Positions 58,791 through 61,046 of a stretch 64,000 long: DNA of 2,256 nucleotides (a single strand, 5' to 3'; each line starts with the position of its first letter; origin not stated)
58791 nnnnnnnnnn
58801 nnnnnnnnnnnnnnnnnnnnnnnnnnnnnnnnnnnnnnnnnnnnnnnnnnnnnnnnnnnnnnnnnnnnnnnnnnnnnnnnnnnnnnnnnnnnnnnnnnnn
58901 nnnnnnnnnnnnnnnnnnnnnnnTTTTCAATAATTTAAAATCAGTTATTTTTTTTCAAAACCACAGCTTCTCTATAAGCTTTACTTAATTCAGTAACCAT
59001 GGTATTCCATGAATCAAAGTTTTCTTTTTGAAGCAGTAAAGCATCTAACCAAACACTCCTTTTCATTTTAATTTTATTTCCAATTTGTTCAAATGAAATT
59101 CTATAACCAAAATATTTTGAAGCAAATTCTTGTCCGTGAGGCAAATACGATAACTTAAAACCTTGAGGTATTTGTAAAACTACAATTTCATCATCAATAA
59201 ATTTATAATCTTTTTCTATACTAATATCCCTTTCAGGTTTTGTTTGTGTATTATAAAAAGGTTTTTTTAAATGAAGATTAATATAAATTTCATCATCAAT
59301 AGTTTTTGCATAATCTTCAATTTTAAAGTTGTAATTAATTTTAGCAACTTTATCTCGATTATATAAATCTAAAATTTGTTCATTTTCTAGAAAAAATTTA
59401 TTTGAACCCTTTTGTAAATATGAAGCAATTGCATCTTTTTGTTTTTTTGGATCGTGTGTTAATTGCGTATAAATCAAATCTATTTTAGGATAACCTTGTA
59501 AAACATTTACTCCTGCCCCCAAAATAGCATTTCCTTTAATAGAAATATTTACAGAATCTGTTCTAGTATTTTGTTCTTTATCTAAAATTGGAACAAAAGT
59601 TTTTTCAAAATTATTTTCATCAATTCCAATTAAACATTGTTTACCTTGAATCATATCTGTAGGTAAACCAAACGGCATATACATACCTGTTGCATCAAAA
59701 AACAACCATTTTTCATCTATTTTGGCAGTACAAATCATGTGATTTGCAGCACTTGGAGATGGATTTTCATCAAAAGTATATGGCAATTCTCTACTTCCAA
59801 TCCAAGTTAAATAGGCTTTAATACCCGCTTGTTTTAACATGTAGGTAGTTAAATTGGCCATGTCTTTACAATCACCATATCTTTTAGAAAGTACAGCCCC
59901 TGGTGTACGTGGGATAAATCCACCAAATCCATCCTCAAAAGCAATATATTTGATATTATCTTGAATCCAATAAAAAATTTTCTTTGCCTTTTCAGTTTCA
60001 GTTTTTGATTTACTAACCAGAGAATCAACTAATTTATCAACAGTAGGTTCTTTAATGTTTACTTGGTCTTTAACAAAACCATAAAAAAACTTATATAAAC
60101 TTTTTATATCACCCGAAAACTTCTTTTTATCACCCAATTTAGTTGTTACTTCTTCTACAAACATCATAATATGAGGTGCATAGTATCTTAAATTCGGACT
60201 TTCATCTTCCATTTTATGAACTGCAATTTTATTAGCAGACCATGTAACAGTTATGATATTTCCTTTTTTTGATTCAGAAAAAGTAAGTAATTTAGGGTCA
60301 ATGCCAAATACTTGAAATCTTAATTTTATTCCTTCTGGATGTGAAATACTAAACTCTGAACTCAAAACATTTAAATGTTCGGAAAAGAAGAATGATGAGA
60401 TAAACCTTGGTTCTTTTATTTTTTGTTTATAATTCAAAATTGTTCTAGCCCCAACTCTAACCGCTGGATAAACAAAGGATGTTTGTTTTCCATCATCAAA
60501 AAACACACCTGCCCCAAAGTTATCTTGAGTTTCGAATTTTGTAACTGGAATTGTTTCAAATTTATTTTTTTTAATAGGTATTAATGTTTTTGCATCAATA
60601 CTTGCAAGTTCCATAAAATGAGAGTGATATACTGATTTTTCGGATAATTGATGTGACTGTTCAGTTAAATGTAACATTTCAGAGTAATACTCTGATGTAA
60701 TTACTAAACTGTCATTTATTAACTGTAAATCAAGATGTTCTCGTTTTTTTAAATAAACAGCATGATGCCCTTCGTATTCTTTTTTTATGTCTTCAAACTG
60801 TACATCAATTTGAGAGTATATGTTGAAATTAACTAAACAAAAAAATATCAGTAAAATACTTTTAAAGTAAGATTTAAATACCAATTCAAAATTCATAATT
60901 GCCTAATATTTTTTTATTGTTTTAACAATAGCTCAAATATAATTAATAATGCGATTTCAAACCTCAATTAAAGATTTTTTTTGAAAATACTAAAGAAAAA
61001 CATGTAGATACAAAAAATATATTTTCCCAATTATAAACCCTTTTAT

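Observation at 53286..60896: Large DUF4011-type Upf1-like helicase translationally coupled to a secreted DUF3857/transglutaminase-like gene pair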

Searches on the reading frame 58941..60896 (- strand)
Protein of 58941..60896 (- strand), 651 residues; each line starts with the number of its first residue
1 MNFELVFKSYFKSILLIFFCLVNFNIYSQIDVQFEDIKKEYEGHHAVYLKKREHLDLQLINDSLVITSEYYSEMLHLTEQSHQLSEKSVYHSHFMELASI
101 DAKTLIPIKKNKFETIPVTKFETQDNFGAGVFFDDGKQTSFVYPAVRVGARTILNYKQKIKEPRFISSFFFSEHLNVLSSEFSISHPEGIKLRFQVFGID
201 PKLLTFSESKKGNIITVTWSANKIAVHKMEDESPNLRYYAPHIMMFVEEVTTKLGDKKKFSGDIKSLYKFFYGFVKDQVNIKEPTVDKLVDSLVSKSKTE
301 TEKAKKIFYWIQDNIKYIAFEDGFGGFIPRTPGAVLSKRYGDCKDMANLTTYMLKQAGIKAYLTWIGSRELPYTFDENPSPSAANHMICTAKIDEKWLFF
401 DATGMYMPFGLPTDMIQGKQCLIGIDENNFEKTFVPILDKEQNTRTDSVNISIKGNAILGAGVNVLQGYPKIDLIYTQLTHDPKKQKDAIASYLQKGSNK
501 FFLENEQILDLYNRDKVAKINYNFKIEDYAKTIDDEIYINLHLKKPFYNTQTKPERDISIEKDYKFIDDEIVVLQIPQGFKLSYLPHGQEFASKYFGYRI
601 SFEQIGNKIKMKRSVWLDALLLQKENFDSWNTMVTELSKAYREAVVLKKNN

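Call 5: search_protein_families(library=pfam, proteins=[window:58941-60896:-], max_evalue=0.01)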
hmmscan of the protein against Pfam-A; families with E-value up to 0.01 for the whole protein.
window:58941-60896:- (651 aa): 3 families
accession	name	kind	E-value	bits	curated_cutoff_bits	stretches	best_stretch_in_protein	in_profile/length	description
PF01841.26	Transglut_core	-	1.1e-10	42.2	23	1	288-402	2-108/108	Transglutaminase-like superfamily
PF12969.12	DUF3857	-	2.2e-10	41.3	24.6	1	116-225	55-167/170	Domain of Unknown Function with PDB structure (DUF3857)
PF04473.18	DUF553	-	6.5e-07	29.3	20.5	1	287-406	4-117/140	Transglutaminase-like domain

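Call 6: search_protein_families(library=padloc, proteins=[window:58941-60896:-], max_evalue=0.01)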
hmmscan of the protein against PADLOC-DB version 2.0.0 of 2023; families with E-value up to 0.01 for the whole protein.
window:58941-60896:- (651 aa): 0 families

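Call 7: search_protein_families(library=ncbifam, proteins=[window:58941-60896:-], max_evalue=0.01)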
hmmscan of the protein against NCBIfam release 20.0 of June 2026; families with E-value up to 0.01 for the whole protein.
window:58941-60896:- (651 aa): 0 families

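Call 34: find_homologous_proteins(query=window:58941-60896:-, max_evalue=0.00001)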
Query window:58941-60896:- (651 aa): 2949 proteins with E <= 0.00001 among 8000 candidates; the best 120 are listed.
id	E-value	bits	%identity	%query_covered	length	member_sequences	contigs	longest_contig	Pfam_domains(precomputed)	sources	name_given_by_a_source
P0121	0.0e+0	1478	100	100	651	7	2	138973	PF12969.13,PF01841.26,PF04473.19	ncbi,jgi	ncbi:MAG: hypothetical protein RLZZ175_1116 [Bacteroidota bacterium]|jgi:hypothetical protein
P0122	4.1e-214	731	49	100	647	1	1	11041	PF12969.13,PF01841.26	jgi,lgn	jgi:hypothetical protein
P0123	1.3e-210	719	50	98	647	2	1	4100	PF12969.13,PF01841.26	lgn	-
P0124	2.0e-208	712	49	98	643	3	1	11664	PF12969.13,PF01841.26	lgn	-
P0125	4.8e-208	711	50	98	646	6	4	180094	PF12969.13,PF01841.26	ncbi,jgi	ncbi:MAG: hypothetical protein RLZZ175_469 [Bacteroidota bacterium]|jgi:transglutaminase-like putati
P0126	3.5e-205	701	48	99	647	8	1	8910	PF12969.13,PF01841.26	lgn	-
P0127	4.5e-205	701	48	100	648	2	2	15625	PF12969.13,PF01841.26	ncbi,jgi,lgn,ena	jgi:hypothetical protein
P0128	4.0e-204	698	48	98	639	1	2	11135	PF12969.13,PF01841.26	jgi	jgi:hypothetical protein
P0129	3.1e-203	695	48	98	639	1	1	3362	PF12969.13,PF01841.26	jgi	jgi:hypothetical protein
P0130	1.4e-201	689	48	99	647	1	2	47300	PF12969.13,PF01841.26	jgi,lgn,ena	-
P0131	2.6e-200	685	47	100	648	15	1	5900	PF12969.13,PF01841.26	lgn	-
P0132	5.2e-166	572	42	95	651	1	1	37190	PF12969.13,PF01841.26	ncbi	ncbi:MAG: DUF3857 domain-containing protein [Bacteroidota bacterium]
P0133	9.8e-163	561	42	98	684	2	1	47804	PF12969.13,PF01841.26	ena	-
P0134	8.8e-161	555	42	98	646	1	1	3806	PF12969.13,PF01841.26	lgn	-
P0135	9.3e-160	551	41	98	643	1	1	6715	PF12969.13,PF01841.26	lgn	-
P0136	3.1e-158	546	39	98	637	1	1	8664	PF12969.13,PF01841.26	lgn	-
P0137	3.4e-157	543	41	98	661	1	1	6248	PF12969.13,PF01841.26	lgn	-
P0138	3.7e-157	543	40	98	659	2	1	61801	PF12969.13,PF01841.26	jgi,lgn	-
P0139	9.1e-157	541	41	94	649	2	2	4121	PF12969.13,PF01841.26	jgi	jgi:hypothetical protein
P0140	1.2e-156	541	41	95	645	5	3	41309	PF12969.13,PF01841.26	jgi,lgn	-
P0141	6.4e-156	539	41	96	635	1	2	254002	PF12969.13,PF01841.26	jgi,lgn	-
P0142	1.1e-155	538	41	98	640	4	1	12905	PF12969.13,PF01841.26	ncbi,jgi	ncbi:MAG: hypothetical protein ACI81T_001157 [Bacteroidia bacterium]|jgi:hypothetical protein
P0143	2.0e-155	537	41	96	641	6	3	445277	PF12969.13,PF01841.26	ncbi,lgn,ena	-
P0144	2.3e-155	537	40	95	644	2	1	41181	PF12969.13,PF01841.26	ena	-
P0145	4.2e-155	536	39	98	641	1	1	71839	PF12969.13,PF01841.26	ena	-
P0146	8.1e-155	535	39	98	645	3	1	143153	PF12969.13,PF01841.26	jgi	jgi:hypothetical protein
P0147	8.7e-155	535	40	98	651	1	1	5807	PF12969.13,PF01841.26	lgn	-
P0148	2.5e-153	530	38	98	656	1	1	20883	PF12969.13,PF01841.26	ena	-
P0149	2.6e-153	530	38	98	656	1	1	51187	PF12969.13,PF01841.26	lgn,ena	-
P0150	9.4e-153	528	41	93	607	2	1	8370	PF12969.13,PF01841.26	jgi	-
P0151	1.7e-152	527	39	99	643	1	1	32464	PF12969.13,PF01841.26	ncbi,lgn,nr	ncbi:MAG: transglutaminase-like domain-containing protein [Bacteroidetes bacterium]|nr:transglutamin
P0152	4.3e-152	526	38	98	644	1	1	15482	PF12969.13,PF01841.26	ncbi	-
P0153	6.0e-152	525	38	94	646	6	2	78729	PF12969.13,PF01841.26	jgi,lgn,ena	jgi:transglutaminase-like putative cysteine protease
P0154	2.1e-151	524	38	94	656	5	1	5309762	PF12969.13,PF01841.26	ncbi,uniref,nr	ncbi:DUF3857 domain-containing protein [Hymenobacter volaticus]|uniref:DUF3857 domain-containing pro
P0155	4.9e-151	522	42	99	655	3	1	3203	PF12969.13,PF01841.26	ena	-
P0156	1.7e-150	521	42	94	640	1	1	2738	PF12969.13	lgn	-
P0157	1.7e-150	521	40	98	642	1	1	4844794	PF12969.13,PF01841.26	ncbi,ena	-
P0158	2.0e-150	520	40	99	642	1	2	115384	PF12969.13,PF01841.26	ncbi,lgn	-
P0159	5.8e-150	519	39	95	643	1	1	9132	PF12969.13,PF01841.26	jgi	jgi:hypothetical protein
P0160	1.7e-149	517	38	94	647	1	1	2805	PF12969.13,PF01841.26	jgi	jgi:transglutaminase-like putative cysteine protease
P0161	1.8e-149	517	38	94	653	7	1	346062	PF12969.13,PF01841.26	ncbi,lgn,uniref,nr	ncbi:DUF3857 domain-containing transglutaminase family protein [Hymenobacter psychrotolerans]|uniref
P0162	2.0e-149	517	39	96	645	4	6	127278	PF12969.13,PF01841.26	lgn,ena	-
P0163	2.0e-149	517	41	98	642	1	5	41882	PF12969.13,PF01841.26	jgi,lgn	-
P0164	2.2e-149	517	39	98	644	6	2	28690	PF12969.13,PF01841.26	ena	-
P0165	2.9e-149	517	38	98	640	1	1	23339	PF12969.13,PF01841.26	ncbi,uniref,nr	ncbi:DUF3857 domain-containing protein [Hymenobacter sp. BT664]|uniref:DUF3857 domain-containing pro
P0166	3.7e-149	516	39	98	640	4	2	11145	PF12969.13,PF01841.26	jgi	jgi:hypothetical protein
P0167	4.8e-149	516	38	98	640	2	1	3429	PF12969.13,PF01841.26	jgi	jgi:transglutaminase-like putative cysteine protease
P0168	6.4e-149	515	40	96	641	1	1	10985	PF12969.13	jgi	jgi:hypothetical protein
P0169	1.1e-148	515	38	94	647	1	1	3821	PF12969.13,PF01841.26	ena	-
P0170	1.2e-148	515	37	94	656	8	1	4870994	PF12969.13,PF01841.26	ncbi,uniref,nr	ncbi:DUF3857 domain-containing protein [Hymenobacter sp. APR13]|uniref:DUF3857 domain-containing pro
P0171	1.3e-148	514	39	98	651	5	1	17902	PF12969.13,PF01841.26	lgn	-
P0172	1.3e-148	514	38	94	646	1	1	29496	PF12969.13,PF01841.26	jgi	jgi:transglutaminase-like putative cysteine protease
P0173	2.5e-148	514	39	98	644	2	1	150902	PF12969.13,PF01841.26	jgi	jgi:transglutaminase-like putative cysteine protease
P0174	3.9e-148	513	37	99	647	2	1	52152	PF12969.13,PF01841.26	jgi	jgi:transglutaminase-like putative cysteine protease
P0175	4.3e-148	513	37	98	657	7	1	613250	PF12969.13,PF01841.26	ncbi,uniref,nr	ncbi:DUF3857 domain-containing protein [Hymenobacter sp. BT186]|uniref:DUF3857 domain-containing pro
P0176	6.0e-148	512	38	98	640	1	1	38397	PF12969.13,PF01841.26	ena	-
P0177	6.6e-148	512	38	94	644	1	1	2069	PF12969.13,PF01841.26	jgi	jgi:transglutaminase-like putative cysteine protease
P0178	9.0e-148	512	39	95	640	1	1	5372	PF12969.13,PF01841.26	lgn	-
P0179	1.1e-147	511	38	97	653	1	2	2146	PF12969.13,PF01841.26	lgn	-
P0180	1.5e-147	511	39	98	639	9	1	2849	PF12969.13,PF01841.26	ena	-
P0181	1.8e-147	511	41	93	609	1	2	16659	PF12969.13,PF01841.26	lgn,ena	-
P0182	3.7e-147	510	40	95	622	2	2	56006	PF12969.13,PF01841.26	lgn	-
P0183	4.0e-147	510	41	96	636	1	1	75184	PF12969.13,PF01841.26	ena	-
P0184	4.2e-147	509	40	94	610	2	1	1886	PF12969.13,PF01841.26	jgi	-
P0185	6.8e-147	509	40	95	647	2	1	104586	PF12969.13,PF01841.26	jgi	jgi:hypothetical protein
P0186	7.3e-147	509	37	97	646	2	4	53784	PF12969.13,PF01841.26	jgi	jgi:transglutaminase-like putative cysteine protease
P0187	9.0e-147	508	38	98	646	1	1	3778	PF12969.13,PF01841.26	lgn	-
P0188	9.2e-147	508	40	98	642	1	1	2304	PF12969.13,PF01841.26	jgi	jgi:transglutaminase-like putative cysteine protease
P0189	1.3e-146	508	40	98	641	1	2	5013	PF12969.13,PF01841.26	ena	-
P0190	1.6e-146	508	37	94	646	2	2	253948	PF12969.13,PF01841.26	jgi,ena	-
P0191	2.0e-146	507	38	94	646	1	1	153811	PF12969.13,PF01841.26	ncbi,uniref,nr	ncbi:DUF3857 domain-containing protein [Hymenobacter negativus]|uniref:DUF3857 domain-containing pro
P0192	2.2e-146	507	38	94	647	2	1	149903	PF12969.13,PF01841.26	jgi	jgi:transglutaminase-like putative cysteine protease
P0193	2.2e-146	507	38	94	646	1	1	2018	PF12969.13,PF01841.26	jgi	jgi:transglutaminase-like putative cysteine protease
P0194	2.3e-146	507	39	95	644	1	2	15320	PF12969.13,PF01841.26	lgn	-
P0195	2.3e-146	507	39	98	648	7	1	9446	PF12969.13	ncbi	ncbi:MAG TPA: DUF3857 domain-containing protein [Bacteroidia bacterium]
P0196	3.8e-146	506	38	94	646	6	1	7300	PF12969.13,PF01841.26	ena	-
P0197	4.0e-146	506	38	94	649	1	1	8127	PF12969.13,PF01841.26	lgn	-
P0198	4.4e-146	506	37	94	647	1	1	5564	PF12969.13,PF01841.26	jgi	jgi:transglutaminase-like putative cysteine protease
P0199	6.0e-146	506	38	98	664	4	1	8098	PF12969.13,PF01841.26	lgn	-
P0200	9.5e-146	505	38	94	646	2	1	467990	PF12969.13,PF01841.26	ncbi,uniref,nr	ncbi:DUF3857 domain-containing protein [Hymenobacter sp. BT523]|uniref:DUF3857 domain-containing pro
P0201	1.0e-145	505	39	98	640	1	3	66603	PF12969.13,PF01841.26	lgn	-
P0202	1.1e-145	505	39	96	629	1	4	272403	PF01841.26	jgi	jgi:Transglutaminase-like superfamily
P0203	1.4e-145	504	40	98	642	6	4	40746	PF12969.13,PF01841.26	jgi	jgi:hypothetical protein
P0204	1.7e-145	504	38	98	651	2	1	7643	PF12969.13,PF01841.26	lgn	-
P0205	1.7e-145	504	40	98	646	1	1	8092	PF12969.13,PF01841.26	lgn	-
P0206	2.4e-145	504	37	98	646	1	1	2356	PF12969.13,PF01841.26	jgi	jgi:transglutaminase-like putative cysteine protease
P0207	2.7e-145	504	40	98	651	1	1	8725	PF12969.13,PF01841.26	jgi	jgi:transglutaminase-like putative cysteine protease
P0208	3.9e-145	503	39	98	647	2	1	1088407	PF12969.13,PF01841.26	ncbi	-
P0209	5.5e-145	502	38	98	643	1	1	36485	PF12969.13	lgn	-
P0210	5.9e-145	502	38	94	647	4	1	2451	PF12969.13,PF01841.26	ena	-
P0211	6.2e-145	502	39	98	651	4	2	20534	PF12969.13,PF01841.26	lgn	-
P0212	7.1e-145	502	40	94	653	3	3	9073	PF12969.13,PF01841.26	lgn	-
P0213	8.1e-145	502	39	98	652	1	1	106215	PF12969.13,PF01841.26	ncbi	-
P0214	9.6e-145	502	38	94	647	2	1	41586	PF12969.13,PF01841.26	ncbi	-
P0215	1.3e-144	501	39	98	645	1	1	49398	PF12969.13,PF01841.26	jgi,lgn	-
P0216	1.7e-144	501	39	96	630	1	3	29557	PF12969.13,PF01841.26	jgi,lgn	jgi:hypothetical protein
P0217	1.8e-144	501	40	95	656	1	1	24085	PF12969.13,PF01841.26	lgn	-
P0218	2.4e-144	500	37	98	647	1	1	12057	PF12969.13,PF01841.26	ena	-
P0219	4.3e-144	500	37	98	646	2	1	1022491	PF12969.13,PF01841.26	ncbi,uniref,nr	ncbi:DUF3857 domain-containing protein [Hymenobacter sp. M29]|uniref:DUF3857 domain-containing prote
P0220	4.8e-144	499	37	94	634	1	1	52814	PF12969.13,PF01841.26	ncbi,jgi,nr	ncbi:MAG: hypothetical protein JWR44_3087 [Hymenobacter sp.]|jgi:transglutaminase-like putative cyst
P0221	9.0e-144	498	39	94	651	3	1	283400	PF12969.13,PF01841.26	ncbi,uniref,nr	ncbi:transglutaminase domain-containing protein [Cesiribacter sp. SM1]|uniref:DUF3857 domain-contain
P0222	9.2e-144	498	39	98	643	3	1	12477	PF12969.13,PF01841.26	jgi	jgi:hypothetical protein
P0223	9.7e-144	498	36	94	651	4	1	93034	PF12969.13,PF01841.26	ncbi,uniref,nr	ncbi:DUF3857 domain-containing protein [Hymenobacter profundi]|uniref:DUF3857 domain-containing prot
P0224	1.0e-143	498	38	94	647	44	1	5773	PF12969.13,PF01841.26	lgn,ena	-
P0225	1.1e-143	498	38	98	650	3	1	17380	PF12969.13,PF01841.26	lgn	-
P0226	1.1e-143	498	38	97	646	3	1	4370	PF12969.13,PF01841.26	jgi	jgi:transglutaminase-like putative cysteine protease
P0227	2.2e-143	497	37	98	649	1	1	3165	PF12969.13,PF01841.26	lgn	-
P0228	2.6e-143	497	36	99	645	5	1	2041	PF12969.13,PF01841.26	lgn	-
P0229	3.0e-143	497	38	98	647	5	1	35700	PF12969.13,PF01841.26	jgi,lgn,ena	-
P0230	3.4e-143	497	40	98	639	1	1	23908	PF12969.13,PF01841.26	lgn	-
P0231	4.6e-143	496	37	94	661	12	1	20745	PF12969.13,PF01841.26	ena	-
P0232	4.6e-143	496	39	97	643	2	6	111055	PF12969.13,PF01841.26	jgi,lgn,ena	-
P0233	5.2e-143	496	37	99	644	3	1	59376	PF12969.13,PF01841.26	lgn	-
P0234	6.2e-143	496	40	97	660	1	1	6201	PF12969.13,PF01841.26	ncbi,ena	-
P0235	6.5e-143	496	39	98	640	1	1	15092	PF12969.13,PF01841.26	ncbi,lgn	ncbi:MAG TPA: transglutaminase domain-containing protein [Cytophagaceae bacterium]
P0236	9.1e-143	495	38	98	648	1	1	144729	PF12969.13,PF01841.26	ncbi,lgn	ncbi:MAG: transglutaminase-like domain-containing protein [Bacteroidota bacterium]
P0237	1.1e-142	495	39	98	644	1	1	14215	PF12969.13,PF01841.26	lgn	-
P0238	1.3e-142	495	40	98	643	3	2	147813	PF12969.13,PF01841.26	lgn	-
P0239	1.6e-142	494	39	98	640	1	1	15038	PF12969.13,PF01841.26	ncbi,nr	ncbi:MAG: DUF3857 domain-containing protein [Cytophagaceae bacterium]|nr:DUF3857 domain-containing p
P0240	1.9e-142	494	37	94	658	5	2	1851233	PF12969.13,PF01841.26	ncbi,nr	ncbi:DUF3857 domain-containing protein [Hymenobacter qilianensis]|nr:transglutaminase domain-contain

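Call 35: find_encoding_contigs(protein=P0125, flank=8000, max_places=2)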
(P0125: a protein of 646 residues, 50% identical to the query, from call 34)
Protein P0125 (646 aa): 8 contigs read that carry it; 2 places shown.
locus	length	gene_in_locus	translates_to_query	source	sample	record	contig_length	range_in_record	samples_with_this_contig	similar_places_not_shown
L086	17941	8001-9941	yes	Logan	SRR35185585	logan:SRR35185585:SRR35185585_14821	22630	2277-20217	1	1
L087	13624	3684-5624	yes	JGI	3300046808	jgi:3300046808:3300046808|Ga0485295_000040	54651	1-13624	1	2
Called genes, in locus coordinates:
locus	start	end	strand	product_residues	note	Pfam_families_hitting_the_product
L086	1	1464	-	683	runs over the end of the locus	PF11412:DsbD_N, PF02683:DsbD_TM, PF03190:Thioredox_DsbH (weak), PF13098:Thioredoxin_2, PF13899:Thioredoxin_7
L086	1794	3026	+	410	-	PF00278:Orn_DAP_Arg_deC, PF02784:Orn_Arg_deC_N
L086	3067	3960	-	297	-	PF14257:DUF4349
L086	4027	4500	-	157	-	-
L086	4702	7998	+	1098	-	PF13181:TPR_8 (faint), PF13414:TPR_11 (faint), PF13424:TPR_12 (faint), PF14559:TPR_19 (faint), PF00515:TPR_1 (weak), PF07719:TPR_2 (weak), PF13431:TPR_17 (faint), PF13432:TPR_16 (faint), +1 more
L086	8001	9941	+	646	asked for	PF12969:DUF3857, PF01841:Transglut_core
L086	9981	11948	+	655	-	PF12969:DUF3857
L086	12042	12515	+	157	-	-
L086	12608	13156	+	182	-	PF00908:dTDP_sugar_isom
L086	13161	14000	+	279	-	PF02563:Poly_export, PF22461:SLBB_2 (faint)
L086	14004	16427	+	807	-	PF02706:Wzz (weak), PF13807:GNVR, PF01656:CbiA (weak), PF13614:AAA_31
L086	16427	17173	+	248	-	PF19567:CpsB_CapC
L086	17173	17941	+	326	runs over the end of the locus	PF01073:3Beta_HSD, PF01370:Epimerase, PF02719:Polysacc_synt_2, PF04321:RmlD_sub_bind, PF05368:NmrA, PF13460:NAD_binding_10, PF16363:GDP_Man_Dehyd, PF07993:NAD_binding_4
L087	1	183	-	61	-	?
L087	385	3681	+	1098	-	PF13181:TPR_8 (faint), PF13414:TPR_11 (faint), PF13424:TPR_12 (faint), PF14559:TPR_19 (faint), PF00515:TPR_1 (weak), PF07719:TPR_2 (weak), PF13431:TPR_17 (faint), PF13432:TPR_16 (faint), +1 more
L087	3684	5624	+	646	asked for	PF12969:DUF3857, PF01841:Transglut_core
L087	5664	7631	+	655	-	PF12969:DUF3857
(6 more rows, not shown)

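Call 36: find_encoding_contigs(protein=P0130, flank=8000, max_places=2)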
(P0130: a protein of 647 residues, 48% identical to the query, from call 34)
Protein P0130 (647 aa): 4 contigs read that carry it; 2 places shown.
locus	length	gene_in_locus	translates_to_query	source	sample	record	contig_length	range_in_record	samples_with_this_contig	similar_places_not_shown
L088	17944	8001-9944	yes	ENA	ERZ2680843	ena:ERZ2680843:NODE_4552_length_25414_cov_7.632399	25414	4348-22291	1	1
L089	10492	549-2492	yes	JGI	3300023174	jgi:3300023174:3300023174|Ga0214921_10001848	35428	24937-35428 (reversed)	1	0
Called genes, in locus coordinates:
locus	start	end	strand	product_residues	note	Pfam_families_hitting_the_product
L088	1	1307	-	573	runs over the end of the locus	PF00361:Proton_antipo_M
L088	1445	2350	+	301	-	PF00805:Pentapeptide (weak), PF13576:Pentapeptide_3 (faint), PF13599:Pentapeptide_4, PF00805:Pentapeptide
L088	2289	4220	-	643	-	PF14121:Porin_10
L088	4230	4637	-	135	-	PF01575:MaoC_dehydratas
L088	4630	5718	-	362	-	PF00266:Aminotran_5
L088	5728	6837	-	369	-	PF02684:LpxB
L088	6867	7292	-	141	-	PF01242:PTPS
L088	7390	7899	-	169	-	PF03692:CxxCxxCC (weak)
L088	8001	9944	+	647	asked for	PF12969:DUF3857, PF01841:Transglut_core (weak)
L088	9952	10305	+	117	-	PF03960:ArsC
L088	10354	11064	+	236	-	PF00106:adh_short, PF08659:KR (weak), PF13561:adh_short_C2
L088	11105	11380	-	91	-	-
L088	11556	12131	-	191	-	PF13274:SocA_Panacea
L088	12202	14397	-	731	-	-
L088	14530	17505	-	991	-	PF00933:Glyco_hydro_3, PF00144:Beta-lactamase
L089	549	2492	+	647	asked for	PF12969:DUF3857, PF01841:Transglut_core (weak)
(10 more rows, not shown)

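Call 37: find_encoding_contigs(protein=P0154, flank=8000, max_places=2)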
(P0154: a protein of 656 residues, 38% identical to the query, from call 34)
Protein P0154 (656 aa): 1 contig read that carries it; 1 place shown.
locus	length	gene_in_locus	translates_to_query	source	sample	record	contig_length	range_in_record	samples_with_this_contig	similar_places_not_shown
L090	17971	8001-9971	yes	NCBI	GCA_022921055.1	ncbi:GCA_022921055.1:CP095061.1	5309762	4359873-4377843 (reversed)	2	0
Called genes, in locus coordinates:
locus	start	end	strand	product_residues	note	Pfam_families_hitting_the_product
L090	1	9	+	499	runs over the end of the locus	PF00089:Trypsin, PF13365:Trypsin_2, PF14685:PDZ_Tricorn (faint), PF00595:PDZ, PF13180:PDZ_2, PF17820:PDZ_6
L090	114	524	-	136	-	-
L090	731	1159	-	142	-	-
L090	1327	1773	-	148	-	-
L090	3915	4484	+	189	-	PF04542:Sigma70_r2, PF08281:Sigma70_r4_2, PF04545:Sigma70_r4 (weak)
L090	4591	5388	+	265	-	-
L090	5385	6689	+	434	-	-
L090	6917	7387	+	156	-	PF03479:PCC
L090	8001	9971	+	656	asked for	PF12969:DUF3857, PF01841:Transglut_core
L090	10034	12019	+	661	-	PF12969:DUF3857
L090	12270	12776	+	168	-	PF14539:DUF4442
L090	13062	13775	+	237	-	PF15902:Sortilin-Vps10 (weak)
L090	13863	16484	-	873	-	PF07504:FTP, PF02128:Peptidase_M36, PF02225:PA, PF18962:Por_Secre_tail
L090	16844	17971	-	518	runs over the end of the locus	PF21752:DACNG, PF21750:DACNH, PF02457:DAC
